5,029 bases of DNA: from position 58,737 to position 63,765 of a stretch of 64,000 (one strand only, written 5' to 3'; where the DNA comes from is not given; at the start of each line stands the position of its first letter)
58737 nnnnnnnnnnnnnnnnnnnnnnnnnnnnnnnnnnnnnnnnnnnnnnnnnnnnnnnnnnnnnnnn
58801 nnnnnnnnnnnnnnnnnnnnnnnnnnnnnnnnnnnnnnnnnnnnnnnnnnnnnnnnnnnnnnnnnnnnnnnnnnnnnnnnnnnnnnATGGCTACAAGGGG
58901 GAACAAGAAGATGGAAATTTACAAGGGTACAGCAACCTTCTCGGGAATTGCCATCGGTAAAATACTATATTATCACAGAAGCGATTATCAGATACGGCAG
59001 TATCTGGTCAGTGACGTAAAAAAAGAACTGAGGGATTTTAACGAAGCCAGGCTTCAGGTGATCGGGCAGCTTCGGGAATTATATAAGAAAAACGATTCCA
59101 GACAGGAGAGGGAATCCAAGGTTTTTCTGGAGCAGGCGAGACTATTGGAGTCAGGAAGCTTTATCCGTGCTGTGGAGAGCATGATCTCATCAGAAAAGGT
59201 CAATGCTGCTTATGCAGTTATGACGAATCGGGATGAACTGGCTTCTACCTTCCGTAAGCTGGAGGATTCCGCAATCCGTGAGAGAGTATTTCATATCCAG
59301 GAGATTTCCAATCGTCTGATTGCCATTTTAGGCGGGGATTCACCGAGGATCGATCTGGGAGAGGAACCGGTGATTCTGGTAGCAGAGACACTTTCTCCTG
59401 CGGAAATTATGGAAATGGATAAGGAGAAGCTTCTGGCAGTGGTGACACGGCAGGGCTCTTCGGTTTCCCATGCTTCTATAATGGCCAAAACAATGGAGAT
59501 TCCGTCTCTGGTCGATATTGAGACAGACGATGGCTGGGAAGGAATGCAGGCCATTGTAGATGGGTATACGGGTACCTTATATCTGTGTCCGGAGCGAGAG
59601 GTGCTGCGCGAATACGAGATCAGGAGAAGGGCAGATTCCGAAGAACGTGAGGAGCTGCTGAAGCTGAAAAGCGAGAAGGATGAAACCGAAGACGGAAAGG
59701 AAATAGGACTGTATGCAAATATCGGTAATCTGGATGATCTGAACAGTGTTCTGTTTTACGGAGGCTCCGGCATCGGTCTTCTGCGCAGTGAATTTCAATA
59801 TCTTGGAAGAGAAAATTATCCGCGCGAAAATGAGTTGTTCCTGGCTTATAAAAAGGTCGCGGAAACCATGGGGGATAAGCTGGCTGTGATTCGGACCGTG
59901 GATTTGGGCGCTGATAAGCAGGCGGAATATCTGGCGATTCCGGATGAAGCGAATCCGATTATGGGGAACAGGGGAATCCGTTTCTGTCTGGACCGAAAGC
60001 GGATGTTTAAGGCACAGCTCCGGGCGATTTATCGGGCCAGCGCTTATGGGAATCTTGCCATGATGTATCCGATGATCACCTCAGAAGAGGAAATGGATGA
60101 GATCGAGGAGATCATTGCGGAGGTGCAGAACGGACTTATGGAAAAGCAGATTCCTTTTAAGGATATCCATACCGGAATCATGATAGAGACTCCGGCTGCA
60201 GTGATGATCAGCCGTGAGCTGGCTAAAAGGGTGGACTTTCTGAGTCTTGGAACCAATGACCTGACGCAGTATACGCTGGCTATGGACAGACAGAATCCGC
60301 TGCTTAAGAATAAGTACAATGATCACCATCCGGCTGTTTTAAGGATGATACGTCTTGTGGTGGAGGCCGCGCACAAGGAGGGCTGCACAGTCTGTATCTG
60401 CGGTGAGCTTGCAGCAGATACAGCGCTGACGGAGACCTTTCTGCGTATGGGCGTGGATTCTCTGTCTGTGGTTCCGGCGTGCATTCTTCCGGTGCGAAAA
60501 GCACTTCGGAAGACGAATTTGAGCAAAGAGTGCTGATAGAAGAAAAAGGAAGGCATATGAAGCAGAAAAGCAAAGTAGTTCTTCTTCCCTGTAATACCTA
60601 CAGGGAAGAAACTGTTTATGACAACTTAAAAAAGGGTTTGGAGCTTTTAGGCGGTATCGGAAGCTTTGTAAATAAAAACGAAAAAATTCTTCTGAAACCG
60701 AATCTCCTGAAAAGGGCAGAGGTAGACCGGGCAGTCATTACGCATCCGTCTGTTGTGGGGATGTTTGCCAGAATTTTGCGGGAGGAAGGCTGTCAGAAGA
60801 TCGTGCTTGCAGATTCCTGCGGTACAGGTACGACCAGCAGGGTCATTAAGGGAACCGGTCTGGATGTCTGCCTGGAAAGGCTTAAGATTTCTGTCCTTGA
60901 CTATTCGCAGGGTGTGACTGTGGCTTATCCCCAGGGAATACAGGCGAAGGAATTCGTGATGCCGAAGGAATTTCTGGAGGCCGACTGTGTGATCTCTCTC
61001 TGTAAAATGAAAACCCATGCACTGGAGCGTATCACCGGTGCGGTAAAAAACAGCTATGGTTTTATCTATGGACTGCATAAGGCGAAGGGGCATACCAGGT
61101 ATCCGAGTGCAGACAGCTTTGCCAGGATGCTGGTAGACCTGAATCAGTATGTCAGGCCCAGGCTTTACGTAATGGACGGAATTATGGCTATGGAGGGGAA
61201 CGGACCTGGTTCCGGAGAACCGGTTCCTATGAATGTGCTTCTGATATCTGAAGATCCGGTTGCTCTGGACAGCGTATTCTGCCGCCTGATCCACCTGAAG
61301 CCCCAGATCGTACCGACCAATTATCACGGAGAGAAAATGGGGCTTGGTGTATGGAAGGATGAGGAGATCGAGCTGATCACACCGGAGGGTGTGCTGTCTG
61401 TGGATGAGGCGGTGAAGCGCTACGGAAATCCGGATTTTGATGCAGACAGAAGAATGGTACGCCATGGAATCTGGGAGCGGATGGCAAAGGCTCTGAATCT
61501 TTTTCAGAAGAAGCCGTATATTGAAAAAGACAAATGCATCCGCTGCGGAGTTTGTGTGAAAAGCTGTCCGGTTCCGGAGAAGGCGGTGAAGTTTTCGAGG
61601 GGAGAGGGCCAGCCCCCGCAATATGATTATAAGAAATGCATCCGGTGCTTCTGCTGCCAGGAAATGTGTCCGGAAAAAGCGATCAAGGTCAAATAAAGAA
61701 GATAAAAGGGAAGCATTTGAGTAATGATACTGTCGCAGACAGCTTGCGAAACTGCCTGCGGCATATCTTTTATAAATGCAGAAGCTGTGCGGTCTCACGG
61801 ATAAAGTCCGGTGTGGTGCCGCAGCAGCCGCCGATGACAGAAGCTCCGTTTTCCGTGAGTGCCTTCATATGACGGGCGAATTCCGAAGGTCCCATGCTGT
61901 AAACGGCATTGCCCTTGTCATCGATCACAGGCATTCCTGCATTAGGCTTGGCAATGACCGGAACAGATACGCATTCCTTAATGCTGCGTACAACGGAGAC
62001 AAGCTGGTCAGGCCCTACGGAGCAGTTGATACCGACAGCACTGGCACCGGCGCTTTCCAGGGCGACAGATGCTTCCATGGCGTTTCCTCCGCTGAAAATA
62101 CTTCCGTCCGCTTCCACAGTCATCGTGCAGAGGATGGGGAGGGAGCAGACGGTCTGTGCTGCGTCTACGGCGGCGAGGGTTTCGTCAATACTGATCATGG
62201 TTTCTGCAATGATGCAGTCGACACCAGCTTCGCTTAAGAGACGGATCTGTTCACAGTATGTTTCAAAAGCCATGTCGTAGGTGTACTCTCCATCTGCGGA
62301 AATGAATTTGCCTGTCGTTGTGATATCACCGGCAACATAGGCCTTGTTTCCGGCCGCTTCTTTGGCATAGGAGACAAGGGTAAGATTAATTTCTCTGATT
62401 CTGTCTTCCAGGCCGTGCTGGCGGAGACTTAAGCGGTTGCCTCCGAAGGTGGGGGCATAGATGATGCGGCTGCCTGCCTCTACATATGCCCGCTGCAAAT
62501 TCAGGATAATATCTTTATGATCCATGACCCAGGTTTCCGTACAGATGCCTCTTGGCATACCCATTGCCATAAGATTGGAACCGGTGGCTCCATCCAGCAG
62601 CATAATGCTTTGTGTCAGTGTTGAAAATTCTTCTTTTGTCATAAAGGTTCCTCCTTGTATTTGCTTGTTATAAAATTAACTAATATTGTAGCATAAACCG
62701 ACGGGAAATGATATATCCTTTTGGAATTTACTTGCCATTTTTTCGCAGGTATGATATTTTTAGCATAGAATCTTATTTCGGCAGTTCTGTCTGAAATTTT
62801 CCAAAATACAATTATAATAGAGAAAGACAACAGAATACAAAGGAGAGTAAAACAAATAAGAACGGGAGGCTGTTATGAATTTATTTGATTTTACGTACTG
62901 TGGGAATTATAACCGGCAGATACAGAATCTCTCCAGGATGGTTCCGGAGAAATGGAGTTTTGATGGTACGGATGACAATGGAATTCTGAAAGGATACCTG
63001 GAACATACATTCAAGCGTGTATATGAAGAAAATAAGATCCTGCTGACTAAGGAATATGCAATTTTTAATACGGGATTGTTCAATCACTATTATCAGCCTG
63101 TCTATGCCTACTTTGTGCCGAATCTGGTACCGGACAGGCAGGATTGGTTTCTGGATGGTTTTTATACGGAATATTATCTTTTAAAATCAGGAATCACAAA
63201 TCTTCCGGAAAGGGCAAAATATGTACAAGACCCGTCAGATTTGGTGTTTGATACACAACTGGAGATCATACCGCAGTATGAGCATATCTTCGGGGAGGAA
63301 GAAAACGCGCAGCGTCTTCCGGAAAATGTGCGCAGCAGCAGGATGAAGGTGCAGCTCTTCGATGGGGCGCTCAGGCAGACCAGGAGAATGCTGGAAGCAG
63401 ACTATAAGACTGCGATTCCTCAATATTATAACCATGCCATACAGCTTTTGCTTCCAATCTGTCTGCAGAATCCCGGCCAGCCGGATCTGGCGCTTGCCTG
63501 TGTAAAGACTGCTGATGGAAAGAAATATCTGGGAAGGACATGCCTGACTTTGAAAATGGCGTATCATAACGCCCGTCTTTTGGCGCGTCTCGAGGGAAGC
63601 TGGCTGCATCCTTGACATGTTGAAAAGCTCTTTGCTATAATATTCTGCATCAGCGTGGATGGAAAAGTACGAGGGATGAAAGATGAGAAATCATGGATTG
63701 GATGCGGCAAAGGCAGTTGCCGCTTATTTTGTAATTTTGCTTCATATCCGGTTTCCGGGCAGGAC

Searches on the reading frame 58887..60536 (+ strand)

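Call 82: search_protein_families(library=pfam, proteins=[window:58887-60536:+], max_evalue=0.001)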
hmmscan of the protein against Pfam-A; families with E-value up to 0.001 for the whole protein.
window:58887-60536:+ (549 aa): 4 families
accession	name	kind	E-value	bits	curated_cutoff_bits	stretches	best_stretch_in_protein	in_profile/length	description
PF02896.24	PEP-utilizers_C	-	1.2e-97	327.1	22.8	1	256-544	3-292/293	PEP-utilising enzyme, PEP-binding domain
PF05524.18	PEP-utilisers_N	-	2.4e-21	76.5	24.4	1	13-133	1-121/121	PEP-utilising enzyme, N-terminal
PF00391.29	PEP-utilizers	-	7.3e-17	61.2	23.1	1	159-229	2-72/72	PEP-utilising enzyme, mobile domain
PF03328.21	HpcH_HpaI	-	3.8e-06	26.8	25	1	385-522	81-205/221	HpcH/HpaI aldolase/citrate lyase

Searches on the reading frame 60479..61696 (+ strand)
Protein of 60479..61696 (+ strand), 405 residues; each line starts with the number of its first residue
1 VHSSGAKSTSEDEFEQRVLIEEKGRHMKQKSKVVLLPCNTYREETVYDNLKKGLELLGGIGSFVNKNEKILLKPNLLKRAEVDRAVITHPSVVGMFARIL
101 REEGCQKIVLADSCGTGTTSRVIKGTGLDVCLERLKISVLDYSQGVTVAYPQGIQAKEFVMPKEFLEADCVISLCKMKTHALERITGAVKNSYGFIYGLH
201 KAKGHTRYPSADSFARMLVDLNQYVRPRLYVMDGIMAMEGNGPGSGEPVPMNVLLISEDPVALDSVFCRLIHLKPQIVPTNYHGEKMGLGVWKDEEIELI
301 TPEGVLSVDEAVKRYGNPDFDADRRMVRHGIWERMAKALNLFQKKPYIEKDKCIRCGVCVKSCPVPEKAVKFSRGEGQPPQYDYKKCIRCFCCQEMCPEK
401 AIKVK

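Call 82: search_protein_families(library=pfam, proteins=[window:60479-61696:+], max_evalue=0.001)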
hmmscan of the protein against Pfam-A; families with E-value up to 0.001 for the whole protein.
window:60479-61696:+ (405 aa): 7 families
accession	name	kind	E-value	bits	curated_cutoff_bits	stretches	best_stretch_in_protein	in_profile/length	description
PF04015.17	DUF362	-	1.7e-55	188.6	24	1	70-269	1-200/200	Domain of unknown function (DUF362)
PF12797.12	Fer4_2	-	3.1e-09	36.6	24.5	1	345-365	2-22/22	4Fe-4S binding domain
PF13237.11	Fer4_10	-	5e-09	36.4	25.5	1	345-398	1-53/53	4Fe-4S dicluster domain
PF00037.32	Fer4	-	5.7e-08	32.7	21.1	1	346-365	1-20/24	4Fe-4S binding domain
PF12838.12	Fer4_7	-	7.5e-07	30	27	1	352-401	1-52/52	4Fe-4S dicluster domain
PF14697.11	Fer4_21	-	1.2e-06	29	35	1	348-403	3-58/59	4Fe-4S dicluster domain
PF12837.12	Fer4_6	-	2.3e-06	27.7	25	1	345-365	1-21/24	4Fe-4S binding domain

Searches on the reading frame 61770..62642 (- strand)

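Call 82: search_protein_families(library=pfam, proteins=[window:61770-62642:-], max_evalue=0.001)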
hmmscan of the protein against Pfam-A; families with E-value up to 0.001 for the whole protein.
window:61770-62642:- (290 aa): 2 families
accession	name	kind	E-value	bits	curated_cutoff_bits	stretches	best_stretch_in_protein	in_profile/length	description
PF02574.22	S-methyl_trans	-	2.9e-63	214.8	22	1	14-287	1-282/283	Homocysteine S-methyltransferase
PF13714.12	PEP_mutase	-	0.00053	20.1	31.5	0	107-265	64-235/240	Phosphoenolpyruvate phosphomutase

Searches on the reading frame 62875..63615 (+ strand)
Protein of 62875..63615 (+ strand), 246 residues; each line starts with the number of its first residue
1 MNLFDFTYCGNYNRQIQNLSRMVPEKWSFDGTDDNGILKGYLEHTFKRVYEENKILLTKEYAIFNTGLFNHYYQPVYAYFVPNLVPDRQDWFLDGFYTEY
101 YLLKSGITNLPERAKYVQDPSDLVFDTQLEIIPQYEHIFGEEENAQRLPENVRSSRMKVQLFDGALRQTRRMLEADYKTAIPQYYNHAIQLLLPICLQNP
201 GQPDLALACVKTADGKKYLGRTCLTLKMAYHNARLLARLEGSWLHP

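Call 82: search_protein_families(library=pfam, proteins=[window:62875-63615:+], max_evalue=0.001)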
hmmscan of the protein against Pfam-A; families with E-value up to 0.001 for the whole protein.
window:62875-63615:+ (246 aa): 1 family
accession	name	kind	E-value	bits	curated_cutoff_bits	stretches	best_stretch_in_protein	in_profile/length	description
PF12873.12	DUF3825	-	1.1e-74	251.5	27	1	22-243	5-238/238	Domain of unknown function (DUF3825)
